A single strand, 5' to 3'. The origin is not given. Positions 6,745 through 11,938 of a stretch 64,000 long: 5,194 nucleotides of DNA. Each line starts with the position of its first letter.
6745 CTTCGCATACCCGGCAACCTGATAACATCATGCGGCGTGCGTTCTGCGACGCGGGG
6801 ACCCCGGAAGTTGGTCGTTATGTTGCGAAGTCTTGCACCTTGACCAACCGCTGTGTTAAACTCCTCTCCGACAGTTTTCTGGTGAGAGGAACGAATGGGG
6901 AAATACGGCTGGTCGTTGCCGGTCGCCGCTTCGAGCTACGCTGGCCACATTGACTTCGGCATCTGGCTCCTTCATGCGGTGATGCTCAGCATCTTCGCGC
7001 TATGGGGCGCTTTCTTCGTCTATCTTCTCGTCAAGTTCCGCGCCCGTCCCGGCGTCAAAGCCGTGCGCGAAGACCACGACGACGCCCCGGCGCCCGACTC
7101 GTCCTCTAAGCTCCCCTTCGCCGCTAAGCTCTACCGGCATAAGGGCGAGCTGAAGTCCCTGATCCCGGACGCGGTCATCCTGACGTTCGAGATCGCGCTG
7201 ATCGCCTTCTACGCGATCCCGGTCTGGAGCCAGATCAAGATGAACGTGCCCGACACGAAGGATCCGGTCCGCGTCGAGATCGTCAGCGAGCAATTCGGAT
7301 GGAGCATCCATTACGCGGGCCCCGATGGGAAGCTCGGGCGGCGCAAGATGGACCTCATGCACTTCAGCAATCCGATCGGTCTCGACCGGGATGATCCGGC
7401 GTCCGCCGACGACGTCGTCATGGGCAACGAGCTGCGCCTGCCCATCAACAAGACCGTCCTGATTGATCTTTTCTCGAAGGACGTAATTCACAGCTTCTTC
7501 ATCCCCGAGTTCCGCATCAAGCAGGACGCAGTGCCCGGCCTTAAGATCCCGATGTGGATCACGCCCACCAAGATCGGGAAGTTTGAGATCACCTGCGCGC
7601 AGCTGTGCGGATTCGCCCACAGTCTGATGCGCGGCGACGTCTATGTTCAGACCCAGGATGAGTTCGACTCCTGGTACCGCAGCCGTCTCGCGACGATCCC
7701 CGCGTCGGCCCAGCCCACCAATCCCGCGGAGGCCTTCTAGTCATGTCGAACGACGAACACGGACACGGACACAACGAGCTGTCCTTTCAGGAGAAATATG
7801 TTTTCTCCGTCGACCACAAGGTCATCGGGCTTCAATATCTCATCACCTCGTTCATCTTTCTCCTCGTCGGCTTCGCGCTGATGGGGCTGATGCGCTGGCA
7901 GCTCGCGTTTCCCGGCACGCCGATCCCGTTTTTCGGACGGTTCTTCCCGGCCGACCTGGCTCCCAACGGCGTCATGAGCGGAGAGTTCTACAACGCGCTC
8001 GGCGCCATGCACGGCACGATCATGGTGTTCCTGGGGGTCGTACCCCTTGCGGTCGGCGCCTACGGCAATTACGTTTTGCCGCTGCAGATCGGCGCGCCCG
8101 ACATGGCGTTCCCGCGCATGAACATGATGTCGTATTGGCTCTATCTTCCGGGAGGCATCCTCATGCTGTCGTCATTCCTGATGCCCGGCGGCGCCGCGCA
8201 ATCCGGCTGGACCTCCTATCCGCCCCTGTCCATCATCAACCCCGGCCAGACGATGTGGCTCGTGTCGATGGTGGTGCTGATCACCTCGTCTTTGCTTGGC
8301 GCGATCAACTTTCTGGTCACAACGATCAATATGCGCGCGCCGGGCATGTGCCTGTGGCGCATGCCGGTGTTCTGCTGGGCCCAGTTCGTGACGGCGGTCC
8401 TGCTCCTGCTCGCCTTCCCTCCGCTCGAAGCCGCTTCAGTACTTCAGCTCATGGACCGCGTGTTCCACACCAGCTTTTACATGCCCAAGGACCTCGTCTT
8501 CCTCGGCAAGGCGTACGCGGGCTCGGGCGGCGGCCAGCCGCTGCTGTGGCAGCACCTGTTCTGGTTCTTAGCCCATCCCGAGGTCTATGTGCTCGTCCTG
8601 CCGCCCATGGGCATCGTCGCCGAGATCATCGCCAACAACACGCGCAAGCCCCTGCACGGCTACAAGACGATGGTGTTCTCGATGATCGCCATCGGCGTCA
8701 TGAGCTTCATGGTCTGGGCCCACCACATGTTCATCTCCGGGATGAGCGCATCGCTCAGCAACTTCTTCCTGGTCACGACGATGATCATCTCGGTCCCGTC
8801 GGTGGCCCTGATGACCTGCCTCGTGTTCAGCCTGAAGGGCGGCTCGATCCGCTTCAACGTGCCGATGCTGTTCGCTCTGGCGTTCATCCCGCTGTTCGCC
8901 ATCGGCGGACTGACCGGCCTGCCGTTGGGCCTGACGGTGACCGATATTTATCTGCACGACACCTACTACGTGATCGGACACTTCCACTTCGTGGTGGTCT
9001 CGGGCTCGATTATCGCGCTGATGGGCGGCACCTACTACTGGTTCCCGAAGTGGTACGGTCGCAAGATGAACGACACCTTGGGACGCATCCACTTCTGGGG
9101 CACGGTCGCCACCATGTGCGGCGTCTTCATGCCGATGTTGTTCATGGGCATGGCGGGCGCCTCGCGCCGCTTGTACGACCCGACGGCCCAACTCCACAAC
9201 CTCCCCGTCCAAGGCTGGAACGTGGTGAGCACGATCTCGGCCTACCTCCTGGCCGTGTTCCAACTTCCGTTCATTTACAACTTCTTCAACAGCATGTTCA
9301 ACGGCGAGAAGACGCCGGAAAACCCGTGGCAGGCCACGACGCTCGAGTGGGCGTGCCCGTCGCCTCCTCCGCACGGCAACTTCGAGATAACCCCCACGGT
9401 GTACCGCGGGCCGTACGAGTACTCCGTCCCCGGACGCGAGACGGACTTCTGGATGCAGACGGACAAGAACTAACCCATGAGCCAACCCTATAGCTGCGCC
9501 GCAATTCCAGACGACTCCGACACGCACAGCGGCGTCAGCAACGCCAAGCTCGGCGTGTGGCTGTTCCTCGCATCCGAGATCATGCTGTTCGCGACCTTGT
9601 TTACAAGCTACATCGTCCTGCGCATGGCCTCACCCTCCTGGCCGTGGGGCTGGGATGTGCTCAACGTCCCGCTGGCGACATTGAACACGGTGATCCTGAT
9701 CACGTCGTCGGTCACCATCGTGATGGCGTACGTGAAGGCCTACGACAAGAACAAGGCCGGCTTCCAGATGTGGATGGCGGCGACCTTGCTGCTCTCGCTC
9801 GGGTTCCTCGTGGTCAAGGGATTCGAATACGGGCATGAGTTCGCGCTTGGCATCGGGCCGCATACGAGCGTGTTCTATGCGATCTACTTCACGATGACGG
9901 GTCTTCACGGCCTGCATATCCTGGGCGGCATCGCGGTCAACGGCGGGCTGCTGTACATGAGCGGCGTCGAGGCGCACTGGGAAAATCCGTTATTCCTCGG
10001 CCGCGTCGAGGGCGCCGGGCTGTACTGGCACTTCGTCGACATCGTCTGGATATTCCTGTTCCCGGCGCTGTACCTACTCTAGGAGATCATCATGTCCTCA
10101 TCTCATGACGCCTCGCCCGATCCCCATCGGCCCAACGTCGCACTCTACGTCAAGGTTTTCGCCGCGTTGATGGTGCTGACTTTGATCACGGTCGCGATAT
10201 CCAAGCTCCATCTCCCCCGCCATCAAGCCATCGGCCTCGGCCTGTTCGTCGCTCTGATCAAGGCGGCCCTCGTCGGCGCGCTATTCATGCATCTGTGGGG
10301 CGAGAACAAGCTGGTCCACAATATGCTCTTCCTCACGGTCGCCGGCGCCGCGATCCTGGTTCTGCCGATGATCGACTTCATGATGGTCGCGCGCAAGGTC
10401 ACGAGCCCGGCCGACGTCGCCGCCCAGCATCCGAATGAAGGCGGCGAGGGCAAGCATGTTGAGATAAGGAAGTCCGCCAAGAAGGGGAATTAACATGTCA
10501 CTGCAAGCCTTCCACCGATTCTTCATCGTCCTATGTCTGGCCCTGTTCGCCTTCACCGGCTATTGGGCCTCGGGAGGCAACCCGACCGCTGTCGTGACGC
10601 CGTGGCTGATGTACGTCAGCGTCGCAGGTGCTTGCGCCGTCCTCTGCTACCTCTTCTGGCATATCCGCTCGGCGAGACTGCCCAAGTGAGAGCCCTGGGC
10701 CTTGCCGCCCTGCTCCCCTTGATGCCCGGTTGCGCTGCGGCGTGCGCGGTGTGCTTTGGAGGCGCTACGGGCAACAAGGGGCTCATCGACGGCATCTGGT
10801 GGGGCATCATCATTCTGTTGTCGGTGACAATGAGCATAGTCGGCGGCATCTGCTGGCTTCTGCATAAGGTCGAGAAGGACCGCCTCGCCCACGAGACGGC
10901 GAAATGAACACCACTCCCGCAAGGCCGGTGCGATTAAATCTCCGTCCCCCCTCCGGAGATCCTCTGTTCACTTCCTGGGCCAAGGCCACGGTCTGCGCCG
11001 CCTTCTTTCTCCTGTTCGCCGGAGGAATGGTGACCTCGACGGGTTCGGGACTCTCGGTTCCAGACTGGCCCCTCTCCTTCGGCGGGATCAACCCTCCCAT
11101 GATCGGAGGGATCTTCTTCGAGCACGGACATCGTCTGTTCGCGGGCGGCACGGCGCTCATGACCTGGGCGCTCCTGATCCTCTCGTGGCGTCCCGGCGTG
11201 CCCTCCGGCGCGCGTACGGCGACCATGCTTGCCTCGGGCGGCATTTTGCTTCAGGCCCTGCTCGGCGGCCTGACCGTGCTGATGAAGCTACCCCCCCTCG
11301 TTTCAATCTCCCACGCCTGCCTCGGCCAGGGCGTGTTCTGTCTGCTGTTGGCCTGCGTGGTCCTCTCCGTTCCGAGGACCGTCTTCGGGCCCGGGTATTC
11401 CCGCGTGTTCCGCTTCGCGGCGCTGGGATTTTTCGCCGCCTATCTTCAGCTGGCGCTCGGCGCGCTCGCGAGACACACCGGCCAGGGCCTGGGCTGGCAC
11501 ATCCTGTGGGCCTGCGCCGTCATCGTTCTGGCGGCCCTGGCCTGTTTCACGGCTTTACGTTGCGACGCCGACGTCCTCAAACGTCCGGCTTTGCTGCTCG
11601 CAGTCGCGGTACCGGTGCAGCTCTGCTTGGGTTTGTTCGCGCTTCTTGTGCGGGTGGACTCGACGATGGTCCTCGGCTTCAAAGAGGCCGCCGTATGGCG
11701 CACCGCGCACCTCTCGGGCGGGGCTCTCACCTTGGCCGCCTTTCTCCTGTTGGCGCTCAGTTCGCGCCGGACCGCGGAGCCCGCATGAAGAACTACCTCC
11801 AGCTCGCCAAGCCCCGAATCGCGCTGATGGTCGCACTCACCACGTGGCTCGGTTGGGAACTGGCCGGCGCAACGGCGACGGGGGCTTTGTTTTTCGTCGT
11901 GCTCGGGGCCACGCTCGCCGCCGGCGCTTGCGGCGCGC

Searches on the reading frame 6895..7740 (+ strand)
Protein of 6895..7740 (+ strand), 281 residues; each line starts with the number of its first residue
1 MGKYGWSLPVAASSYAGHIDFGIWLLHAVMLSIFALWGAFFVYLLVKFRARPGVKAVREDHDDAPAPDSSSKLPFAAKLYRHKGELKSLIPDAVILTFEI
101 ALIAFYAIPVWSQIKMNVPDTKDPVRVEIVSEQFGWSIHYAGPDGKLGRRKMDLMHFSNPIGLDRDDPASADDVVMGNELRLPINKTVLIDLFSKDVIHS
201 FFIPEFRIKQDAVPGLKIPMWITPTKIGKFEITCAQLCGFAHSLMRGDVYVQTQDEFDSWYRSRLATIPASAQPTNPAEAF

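Call 65: search_protein_families(library=pfam, proteins=[window:6895-7740:+], max_evalue=0.0001)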
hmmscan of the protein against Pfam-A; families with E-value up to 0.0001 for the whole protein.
window:6895-7740:+ (281 aa): 1 family
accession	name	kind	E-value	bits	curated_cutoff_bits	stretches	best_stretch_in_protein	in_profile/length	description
PF00116.26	COX2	-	4.1e-13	49.7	22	1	173-245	41-113/120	Cytochrome C oxidase subunit II, periplasmic domain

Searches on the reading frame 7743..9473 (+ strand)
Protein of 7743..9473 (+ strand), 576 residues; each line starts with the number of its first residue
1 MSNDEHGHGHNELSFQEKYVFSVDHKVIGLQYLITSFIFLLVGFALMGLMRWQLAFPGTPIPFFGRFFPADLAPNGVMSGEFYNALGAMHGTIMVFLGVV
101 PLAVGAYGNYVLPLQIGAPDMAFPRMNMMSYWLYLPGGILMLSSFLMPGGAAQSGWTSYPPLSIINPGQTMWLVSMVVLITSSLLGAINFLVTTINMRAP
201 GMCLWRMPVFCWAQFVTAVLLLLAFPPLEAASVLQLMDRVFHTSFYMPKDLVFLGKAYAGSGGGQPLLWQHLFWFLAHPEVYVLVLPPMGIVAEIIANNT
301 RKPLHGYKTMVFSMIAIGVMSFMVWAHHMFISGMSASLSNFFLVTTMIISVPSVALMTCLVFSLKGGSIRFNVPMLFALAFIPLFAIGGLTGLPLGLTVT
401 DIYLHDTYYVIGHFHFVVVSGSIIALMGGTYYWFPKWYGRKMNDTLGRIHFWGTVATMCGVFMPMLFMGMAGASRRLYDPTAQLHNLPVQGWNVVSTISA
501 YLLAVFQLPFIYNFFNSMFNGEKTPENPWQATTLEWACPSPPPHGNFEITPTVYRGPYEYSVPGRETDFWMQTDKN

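Call 65: search_protein_families(library=pfam, proteins=[window:7743-9473:+], max_evalue=0.0001)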
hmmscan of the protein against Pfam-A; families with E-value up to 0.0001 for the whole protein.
window:7743-9473:+ (576 aa): 1 family
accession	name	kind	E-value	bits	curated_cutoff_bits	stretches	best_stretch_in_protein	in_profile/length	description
PF00115.25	COX1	-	4.3e-133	444.8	34.8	1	28-501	2-435/436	Cytochrome C and Quinol oxidase polypeptide I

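Call 88: search_protein_families(library=ncbifam, proteins=[window:7743-9470:+], max_evalue=1e-20)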
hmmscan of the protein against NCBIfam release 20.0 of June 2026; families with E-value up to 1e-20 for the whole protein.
window:7743-9470:+ (576 aa): 5 families
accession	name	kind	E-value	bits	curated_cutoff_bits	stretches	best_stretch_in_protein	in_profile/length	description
TIGR02891.1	CtaD_CoxA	equivalog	4.4e-175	583.1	670.75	1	19-553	1-504/504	cytochrome c oxidase subunit I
NF050116.1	cyt_aa3_Actin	exception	2.9e-136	455.4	880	1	20-553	3-507/522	aa3-type cytochrome oxidase subunit I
TIGR02882.1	QoxB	equivalog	4.5e-125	418.5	1015.5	1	17-553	42-550/643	cytochrome aa3 quinol oxidase subunit I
TIGR02843.1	CyoB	equivalog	9.1e-120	401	1020.35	1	17-554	45-558/646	cytochrome o ubiquinol oxidase subunit I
NF011592.0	PRK15017.1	equivalog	2.5e-99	333.8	1271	1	17-554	46-559/663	cytochrome o ubiquinol oxidase subunit I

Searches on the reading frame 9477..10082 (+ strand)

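Call 65: search_protein_families(library=pfam, proteins=[window:9477-10082:+], max_evalue=0.0001)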
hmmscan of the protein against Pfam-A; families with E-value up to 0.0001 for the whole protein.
window:9477-10082:+ (201 aa): 1 family
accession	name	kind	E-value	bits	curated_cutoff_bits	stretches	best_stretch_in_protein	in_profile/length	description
PF00510.24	COX3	-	1.1e-23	84.9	23.8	1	22-200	75-255/258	Cytochrome c oxidase subunit III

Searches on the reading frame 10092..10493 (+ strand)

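Call 65: search_protein_families(library=pfam, proteins=[window:10092-10493:+], max_evalue=0.0001)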
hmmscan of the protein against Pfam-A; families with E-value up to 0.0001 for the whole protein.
window:10092-10493:+ (133 aa): 1 family
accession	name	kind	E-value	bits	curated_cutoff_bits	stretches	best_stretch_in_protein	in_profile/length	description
PF03626.19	COX4_pro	-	2.8e-10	40.9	28.9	1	20-90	1-71/72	Prokaryotic Cytochrome C oxidase subunit IV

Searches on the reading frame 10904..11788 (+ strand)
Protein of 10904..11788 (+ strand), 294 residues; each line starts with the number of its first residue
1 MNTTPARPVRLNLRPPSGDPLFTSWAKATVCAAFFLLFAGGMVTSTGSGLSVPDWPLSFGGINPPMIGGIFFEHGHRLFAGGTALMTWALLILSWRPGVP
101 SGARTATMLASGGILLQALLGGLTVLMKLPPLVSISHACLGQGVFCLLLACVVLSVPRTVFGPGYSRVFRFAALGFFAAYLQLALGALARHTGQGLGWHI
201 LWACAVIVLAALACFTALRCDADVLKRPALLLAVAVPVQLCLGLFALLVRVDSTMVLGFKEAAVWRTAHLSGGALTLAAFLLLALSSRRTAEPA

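Call 65: search_protein_families(library=pfam, proteins=[window:10904-11788:+], max_evalue=0.0001)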
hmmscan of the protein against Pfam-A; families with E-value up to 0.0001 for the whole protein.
window:10904-11788:+ (294 aa): 1 family
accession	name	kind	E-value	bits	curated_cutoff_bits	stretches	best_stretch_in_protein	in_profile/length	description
PF02628.20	COX15-CtaA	-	2.3e-17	63.5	29.9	2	71-196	76-211/322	Cytochrome oxidase assembly protein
